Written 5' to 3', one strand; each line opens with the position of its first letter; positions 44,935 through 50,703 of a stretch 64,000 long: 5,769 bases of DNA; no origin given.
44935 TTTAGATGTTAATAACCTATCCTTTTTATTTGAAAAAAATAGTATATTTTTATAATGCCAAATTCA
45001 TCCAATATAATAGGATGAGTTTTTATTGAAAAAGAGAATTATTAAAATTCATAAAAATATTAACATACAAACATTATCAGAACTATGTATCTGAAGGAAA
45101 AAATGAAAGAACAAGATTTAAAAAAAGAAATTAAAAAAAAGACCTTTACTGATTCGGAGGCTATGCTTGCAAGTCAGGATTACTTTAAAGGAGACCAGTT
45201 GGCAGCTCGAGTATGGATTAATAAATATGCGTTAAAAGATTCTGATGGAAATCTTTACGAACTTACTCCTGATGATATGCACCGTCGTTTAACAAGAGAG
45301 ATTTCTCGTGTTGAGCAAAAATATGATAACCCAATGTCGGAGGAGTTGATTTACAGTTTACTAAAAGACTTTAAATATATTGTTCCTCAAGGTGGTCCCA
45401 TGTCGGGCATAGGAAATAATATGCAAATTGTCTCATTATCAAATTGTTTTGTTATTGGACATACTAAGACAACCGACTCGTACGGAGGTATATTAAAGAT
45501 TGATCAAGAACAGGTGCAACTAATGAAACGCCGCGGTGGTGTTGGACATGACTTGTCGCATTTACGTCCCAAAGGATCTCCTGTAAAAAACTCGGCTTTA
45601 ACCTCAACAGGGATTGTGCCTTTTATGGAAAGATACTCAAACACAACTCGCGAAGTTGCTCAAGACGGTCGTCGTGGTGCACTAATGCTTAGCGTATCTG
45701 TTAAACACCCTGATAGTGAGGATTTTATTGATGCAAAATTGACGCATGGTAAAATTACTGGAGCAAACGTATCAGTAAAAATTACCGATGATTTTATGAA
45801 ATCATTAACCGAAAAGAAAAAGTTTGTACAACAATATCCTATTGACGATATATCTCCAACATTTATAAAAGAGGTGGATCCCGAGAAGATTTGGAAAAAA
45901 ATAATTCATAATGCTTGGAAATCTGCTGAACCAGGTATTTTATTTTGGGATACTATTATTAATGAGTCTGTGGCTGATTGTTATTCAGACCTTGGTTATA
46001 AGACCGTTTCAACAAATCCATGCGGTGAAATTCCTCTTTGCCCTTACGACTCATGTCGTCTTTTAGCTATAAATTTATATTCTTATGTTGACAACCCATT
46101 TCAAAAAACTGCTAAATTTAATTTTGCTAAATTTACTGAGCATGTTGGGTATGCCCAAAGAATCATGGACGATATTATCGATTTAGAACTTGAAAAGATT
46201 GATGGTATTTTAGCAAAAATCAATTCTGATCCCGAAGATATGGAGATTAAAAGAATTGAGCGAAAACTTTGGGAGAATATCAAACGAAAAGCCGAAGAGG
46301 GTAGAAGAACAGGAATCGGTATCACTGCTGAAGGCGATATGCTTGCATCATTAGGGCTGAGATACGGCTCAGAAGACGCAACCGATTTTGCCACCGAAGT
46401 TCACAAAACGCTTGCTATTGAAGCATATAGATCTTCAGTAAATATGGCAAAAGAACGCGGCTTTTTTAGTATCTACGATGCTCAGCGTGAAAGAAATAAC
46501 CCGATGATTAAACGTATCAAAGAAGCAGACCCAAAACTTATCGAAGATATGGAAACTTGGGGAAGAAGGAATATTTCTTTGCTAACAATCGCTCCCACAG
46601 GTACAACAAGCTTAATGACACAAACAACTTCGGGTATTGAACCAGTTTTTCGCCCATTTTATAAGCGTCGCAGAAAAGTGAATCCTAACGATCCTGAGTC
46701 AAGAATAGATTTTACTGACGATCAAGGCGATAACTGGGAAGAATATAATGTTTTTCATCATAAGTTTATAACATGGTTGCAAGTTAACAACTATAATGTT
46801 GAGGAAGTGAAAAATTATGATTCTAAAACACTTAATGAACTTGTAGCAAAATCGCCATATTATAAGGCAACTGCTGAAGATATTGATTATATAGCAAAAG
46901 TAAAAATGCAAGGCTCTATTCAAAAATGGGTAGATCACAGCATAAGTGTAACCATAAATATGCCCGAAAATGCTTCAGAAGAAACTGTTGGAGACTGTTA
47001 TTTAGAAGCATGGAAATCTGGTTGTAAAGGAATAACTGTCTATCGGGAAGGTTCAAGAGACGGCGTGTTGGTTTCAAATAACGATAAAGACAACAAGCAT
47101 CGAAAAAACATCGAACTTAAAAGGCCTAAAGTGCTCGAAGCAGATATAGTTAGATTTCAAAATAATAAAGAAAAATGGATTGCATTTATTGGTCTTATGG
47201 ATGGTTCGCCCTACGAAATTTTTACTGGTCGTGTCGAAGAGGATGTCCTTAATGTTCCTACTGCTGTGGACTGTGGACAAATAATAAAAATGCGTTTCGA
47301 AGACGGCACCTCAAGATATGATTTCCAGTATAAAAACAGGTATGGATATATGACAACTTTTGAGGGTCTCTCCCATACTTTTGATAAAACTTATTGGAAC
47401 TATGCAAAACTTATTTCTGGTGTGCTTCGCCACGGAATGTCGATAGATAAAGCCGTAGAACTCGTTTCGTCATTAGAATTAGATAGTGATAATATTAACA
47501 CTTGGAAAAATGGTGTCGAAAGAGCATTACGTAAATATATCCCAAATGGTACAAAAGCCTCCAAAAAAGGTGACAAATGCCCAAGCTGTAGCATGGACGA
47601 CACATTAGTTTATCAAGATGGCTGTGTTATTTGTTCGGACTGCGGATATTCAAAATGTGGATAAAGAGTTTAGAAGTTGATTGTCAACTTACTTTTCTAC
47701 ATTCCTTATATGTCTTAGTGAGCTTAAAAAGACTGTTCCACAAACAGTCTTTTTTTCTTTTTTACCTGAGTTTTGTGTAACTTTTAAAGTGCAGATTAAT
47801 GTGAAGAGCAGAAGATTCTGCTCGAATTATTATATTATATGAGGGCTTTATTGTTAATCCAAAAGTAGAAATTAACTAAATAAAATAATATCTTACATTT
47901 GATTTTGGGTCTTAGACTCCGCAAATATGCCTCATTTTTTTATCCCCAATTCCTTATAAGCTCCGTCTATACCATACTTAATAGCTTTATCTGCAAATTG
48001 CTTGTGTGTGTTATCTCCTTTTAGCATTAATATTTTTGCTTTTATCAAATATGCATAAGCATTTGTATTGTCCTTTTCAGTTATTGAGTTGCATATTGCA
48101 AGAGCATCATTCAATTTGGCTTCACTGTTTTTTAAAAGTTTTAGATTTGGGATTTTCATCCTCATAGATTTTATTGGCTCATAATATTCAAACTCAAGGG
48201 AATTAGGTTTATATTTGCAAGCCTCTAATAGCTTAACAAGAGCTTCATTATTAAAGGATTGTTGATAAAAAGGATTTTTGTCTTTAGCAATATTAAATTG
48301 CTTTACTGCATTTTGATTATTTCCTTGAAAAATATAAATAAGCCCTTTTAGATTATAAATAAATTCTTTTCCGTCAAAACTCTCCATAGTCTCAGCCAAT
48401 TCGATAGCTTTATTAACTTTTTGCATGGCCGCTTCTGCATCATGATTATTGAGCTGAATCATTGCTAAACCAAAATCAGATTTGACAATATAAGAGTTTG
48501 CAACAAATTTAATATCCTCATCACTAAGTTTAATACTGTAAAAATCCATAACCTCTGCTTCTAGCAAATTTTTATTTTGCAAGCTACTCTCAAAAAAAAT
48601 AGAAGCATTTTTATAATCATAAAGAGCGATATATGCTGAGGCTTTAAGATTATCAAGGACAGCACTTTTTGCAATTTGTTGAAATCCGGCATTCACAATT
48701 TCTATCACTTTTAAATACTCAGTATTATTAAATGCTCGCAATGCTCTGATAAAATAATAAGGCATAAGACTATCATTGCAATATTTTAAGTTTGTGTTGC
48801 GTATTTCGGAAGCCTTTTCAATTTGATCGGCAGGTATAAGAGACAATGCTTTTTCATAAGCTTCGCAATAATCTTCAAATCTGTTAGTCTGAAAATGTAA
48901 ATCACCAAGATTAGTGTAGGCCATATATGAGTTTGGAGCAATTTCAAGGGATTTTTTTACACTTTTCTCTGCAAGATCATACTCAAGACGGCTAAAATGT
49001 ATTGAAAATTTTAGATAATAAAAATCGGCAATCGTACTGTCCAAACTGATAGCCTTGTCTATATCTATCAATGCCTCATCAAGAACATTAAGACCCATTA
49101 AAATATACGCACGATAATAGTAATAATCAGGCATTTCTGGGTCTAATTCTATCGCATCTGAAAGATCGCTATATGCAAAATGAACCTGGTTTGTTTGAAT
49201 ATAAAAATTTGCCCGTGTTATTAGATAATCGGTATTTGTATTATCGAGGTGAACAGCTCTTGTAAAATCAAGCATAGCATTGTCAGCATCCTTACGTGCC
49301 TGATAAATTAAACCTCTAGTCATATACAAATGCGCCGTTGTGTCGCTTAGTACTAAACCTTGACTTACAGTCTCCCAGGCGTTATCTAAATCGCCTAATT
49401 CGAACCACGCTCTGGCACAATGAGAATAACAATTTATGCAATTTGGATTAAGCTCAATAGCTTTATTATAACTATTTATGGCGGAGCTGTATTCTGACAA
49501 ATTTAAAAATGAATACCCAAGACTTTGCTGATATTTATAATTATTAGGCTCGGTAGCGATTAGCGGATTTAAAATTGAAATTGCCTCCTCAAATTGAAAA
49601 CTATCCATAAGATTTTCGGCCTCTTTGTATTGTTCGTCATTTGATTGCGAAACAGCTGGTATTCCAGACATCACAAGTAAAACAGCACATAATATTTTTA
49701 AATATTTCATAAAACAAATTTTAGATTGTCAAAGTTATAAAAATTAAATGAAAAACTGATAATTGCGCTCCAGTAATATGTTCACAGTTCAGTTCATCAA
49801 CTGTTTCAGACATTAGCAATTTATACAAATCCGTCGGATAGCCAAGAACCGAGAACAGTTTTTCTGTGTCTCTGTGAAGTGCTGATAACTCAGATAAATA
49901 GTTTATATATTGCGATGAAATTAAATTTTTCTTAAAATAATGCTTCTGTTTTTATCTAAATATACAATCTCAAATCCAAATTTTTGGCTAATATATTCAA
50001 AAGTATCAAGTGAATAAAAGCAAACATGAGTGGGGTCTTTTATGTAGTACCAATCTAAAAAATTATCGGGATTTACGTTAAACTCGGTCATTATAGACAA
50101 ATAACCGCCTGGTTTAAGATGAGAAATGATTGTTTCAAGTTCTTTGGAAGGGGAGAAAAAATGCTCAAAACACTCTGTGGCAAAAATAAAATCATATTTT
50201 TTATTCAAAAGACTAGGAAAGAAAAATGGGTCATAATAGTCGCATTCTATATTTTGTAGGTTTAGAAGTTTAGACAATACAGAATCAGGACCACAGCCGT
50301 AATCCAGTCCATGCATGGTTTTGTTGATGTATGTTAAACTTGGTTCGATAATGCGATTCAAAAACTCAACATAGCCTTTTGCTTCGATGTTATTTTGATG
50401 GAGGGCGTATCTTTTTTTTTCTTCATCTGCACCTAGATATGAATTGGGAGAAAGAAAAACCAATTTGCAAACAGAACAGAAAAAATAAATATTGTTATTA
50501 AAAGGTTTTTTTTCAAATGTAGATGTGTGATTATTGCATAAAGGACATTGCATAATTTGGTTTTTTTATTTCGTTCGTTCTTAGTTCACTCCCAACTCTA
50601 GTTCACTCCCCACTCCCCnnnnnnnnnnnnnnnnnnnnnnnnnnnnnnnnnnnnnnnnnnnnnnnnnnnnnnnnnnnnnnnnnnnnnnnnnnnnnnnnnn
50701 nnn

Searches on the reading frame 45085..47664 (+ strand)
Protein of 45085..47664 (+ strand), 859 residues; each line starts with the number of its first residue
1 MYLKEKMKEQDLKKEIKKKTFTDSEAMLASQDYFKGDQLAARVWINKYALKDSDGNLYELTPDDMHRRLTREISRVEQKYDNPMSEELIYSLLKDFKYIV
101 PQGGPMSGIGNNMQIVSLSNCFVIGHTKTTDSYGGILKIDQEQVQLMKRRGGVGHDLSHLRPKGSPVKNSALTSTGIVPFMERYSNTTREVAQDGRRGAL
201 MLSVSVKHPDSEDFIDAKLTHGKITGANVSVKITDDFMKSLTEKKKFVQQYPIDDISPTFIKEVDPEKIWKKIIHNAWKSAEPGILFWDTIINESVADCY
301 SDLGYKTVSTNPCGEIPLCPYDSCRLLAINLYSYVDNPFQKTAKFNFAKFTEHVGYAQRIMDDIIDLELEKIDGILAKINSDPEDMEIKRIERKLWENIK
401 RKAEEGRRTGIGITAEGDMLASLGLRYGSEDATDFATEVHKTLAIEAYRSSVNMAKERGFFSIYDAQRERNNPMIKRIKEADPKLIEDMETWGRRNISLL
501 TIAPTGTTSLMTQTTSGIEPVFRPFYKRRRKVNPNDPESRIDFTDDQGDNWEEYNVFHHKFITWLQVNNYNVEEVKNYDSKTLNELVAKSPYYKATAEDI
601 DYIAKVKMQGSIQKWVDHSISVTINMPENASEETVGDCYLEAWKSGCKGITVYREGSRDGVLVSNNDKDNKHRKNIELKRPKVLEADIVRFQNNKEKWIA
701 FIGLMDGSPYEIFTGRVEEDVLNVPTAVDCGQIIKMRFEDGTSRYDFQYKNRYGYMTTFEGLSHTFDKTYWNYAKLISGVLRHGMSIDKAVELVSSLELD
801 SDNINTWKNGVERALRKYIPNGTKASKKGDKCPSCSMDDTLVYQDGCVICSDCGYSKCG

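Call 62: search_protein_families(library=pfam, proteins=[window:45085-47664:+], max_evalue=0.0001)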
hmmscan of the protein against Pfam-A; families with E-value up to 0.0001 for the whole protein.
window:45085-47664:+ (859 aa): 2 families
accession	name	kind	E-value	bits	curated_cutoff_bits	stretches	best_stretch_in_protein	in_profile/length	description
PF02867.20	Ribonuc_red_lgC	-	5.7e-93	312.8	23.9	1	119-653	1-523/523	Ribonucleotide reductase, barrel domain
PF00317.26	Ribonuc_red_lgN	-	1.1e-06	29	28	1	37-101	4-65/77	Ribonucleotide reductase, all-alpha domain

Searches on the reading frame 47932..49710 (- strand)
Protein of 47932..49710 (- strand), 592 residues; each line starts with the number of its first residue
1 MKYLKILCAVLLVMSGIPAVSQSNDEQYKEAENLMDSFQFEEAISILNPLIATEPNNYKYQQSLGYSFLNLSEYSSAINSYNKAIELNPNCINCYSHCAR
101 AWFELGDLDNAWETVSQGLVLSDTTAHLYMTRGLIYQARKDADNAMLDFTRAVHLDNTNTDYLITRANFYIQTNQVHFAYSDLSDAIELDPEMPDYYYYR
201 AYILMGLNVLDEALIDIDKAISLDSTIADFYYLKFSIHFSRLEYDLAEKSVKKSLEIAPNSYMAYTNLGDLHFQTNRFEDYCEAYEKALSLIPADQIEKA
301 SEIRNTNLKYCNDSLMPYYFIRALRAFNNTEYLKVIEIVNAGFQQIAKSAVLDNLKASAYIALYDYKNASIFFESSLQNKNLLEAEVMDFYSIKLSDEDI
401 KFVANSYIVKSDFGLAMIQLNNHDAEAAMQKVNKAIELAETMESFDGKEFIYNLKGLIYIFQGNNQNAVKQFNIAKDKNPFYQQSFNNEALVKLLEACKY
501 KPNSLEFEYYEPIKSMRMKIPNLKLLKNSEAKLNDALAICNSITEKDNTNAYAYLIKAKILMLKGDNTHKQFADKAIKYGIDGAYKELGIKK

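Call 62: search_protein_families(library=pfam, proteins=[window:47932-49710:-], max_evalue=0.0001)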
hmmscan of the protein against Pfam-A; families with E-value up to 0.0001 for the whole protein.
window:47932-49710:- (592 aa): 15 families
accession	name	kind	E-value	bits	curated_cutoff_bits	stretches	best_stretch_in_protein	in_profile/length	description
PF07719.23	TPR_2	-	2.7e-25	86.8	27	0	62-91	5-34/34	Tetratricopeptide repeat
PF13181.12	TPR_8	-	5.8e-23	79.5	25.7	0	59-91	2-34/34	Tetratricopeptide repeat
PF00515.34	TPR_1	-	1.5e-20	72.5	27.8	1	63-91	6-34/34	Tetratricopeptide repeat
PF14559.12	TPR_19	-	4.2e-16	59.5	25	0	73-117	6-50/68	Tetratricopeptide repeat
PF13432.12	TPR_16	-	9.7e-15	55.1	32.7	0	64-107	3-39/65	Tetratricopeptide repeat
PF13414.12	TPR_11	-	2.5e-13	49.9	26.8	1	65-106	1-42/42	TPR repeat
PF12895.13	ANAPC3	-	4.3e-13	49.8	27.2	1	37-113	2-77/82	Anaphase-promoting complex, cyclosome, subunit 3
PF13431.12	TPR_17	-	1.7e-12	47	24.4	0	252-279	3-30/34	Tetratricopeptide repeat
PF13428.12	TPR_14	-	6.8e-12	45.3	23.5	0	265-295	4-34/44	Tetratricopeptide repeat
PF13371.12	TPR_9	-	7.1e-11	42.4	35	0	104-166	7-69/73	Tetratricopeptide repeat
PF23914.1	TPR_CcmH_CycH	-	5e-10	39.9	42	0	36-89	99-152/158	Cytochrome c-type biogenesis protein H TPR domain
PF12569.14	NatA_aux_su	-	8.8e-08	32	33.3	0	70-122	204-256/515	N-terminal acetyltransferase A, auxiliary subunit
PF25064.1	ARM_TT21_5th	-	4.9e-07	30.5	27.8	0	428-488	50-111/117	TT21 fifth ARM repeats domain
PF25063.1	ARM_TT21_C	-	7e-06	26.5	35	0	39-107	70-137/209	Tetratricopeptide repeat protein 21 C-terminal ARM domain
PF25062.1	ARM_TT21_N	-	4.8e-05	23.6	40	0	92-205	100-213/222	Tetratricopeptide repeat protein 21 N-terminal ARM repeat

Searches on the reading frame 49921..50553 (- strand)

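Call 62: search_protein_families(library=pfam, proteins=[window:49921-50553:-], max_evalue=0.0001)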
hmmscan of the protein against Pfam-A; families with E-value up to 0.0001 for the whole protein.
window:49921-50553:- (210 aa): 3 families
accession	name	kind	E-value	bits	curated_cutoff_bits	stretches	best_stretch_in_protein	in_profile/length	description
PF13489.12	Methyltransf_23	-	2.8e-23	82.9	27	1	64-198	8-163/164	Methyltransferase domain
PF08242.18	Methyltransf_12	-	3.8e-05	24.8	30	0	114-152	63-98/98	Methyltransferase domain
PF13847.12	Methyltransf_31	-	7.6e-05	22.9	27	0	101-155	55-110/145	Methyltransferase domain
